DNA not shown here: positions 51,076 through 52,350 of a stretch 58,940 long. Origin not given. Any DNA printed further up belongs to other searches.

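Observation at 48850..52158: Four accessory ORFs (D, E, F, G) downstream of the DLPs have no family I can recognise, and one supplies the only TM anchor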

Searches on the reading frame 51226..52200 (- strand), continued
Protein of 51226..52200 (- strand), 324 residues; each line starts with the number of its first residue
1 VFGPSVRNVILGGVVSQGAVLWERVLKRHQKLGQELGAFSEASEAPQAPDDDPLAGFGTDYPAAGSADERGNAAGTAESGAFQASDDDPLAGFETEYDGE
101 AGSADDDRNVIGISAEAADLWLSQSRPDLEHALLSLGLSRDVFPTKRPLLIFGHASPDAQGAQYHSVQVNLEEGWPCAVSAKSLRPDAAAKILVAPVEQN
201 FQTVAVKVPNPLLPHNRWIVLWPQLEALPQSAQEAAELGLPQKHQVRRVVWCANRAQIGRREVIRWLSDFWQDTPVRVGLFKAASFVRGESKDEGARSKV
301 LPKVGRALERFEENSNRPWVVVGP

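Call 69: find_encoding_contigs(protein=P0027, flank=10000, max_places=1)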
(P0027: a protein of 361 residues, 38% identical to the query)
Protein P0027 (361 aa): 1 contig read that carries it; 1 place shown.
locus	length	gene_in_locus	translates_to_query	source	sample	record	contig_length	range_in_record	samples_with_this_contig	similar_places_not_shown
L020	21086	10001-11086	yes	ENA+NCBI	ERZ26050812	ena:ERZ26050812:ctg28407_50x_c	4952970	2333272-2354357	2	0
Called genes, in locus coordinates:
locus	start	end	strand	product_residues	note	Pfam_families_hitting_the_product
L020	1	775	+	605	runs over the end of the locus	PF03602:Cons_hypoth95 (faint), PF01555:N6_N4_Mtase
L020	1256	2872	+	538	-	PF01266:DAO (faint), PF13450:NAD_binding_8 (weak), PF01593:Amino_oxidase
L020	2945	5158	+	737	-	PF00350:Dynamin_N, PF01926:MMR_HSR1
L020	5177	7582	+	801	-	PF00009:GTP_EFTU (weak), PF00350:Dynamin_N, PF01926:MMR_HSR1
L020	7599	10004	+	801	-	PF00350:Dynamin_N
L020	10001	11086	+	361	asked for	-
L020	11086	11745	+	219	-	-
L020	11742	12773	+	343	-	-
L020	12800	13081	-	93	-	-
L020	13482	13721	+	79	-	-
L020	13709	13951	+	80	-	-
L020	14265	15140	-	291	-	PF02086:MethyltransfD12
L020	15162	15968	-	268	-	PF01694:Rhomboid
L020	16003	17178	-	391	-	PF00266:Aminotran_5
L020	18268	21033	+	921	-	PF00036:EF-hand_1 (faint), PF00404:Dockerin_1 (faint), PF07610:DUF1573 (faint), PF14874:PapD-like (faint), PF15780:ASH, PF22544:HYDIN_VesB_CFA65-like_Ig, PF15780:ASH, PF22544:HYDIN_VesB_CFA65-like_Ig (weak), +5 more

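Call 79: fold_search(model_id=the predicted structure, library=viral)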
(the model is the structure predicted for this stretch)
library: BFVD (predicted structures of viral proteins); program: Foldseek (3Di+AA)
matches with E <= 10: 96; with E <= 0.001: 0
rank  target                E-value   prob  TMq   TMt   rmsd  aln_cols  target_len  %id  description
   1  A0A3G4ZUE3            1.3e-02  0.82  0.22  0.20  10.9       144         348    9  M7GpppX diphosphatase [Edafosvirus sp.]
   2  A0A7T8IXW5            1.8e-02  0.23  0.16  0.24  14.8       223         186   10  (no name in the UniProt tables at hand)
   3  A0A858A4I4            2.1e-02  0.10  0.11  0.11  26.9       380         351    9  MC092R [Molluscum contagiosum virus]
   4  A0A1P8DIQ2            2.9e-02  0.38  0.18  0.27  17.3       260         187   14  (no name in the UniProt tables at hand)
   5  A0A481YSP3            3.2e-02  0.30  0.19  0.25  12.9       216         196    9  Ras-related GTPase [Marseillevirus LCMAC101]
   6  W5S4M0                3.2e-02  0.28  0.18  0.26  20.9       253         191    7  Ras-like GTP-binding protein [Pithovirus sibericum]
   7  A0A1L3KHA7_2          1.8e-01  0.13  0.17  0.05  26.3       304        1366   11  (no name in the UniProt tables at hand)
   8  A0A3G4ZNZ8            4.0e-01  0.13  0.18  0.15  18.8       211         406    4  Uncharacterized protein [Terrestrivirus sp.]
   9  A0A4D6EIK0            5.5e-01  0.08  0.09  0.10  21.8       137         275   16  YspA cpYpsA-related SLOG domain-containing protein [Pandoravirus celtis]
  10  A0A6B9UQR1            5.8e-01  0.07  0.20  0.21  21.8       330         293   10  (no name in the UniProt tables at hand)
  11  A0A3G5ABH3            6.2e-01  0.11  0.19  0.15  25.3       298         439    8  ATP-binding protein [Hyperionvirus sp.]
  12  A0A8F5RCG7            7.1e-01  0.11  0.23  0.22  28.7       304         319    8  (no name in the UniProt tables at hand)
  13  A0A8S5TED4            8.0e-01  0.07  0.13  0.18   8.4       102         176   12  AAA domain protein [Siphoviridae sp. ct1IF5]
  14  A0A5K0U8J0            8.5e-01  0.01  0.11  0.08  20.2       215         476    8  Tyrosine-protein phosphatase 99A isoform X5 [Yasminevirus sp. GU-2018]
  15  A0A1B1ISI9            9.7e-01  0.03  0.12  0.13  26.7       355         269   10  (no name in the UniProt tables at hand)
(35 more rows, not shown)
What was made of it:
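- Tried and rejected: Nothing was significant (call 79).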
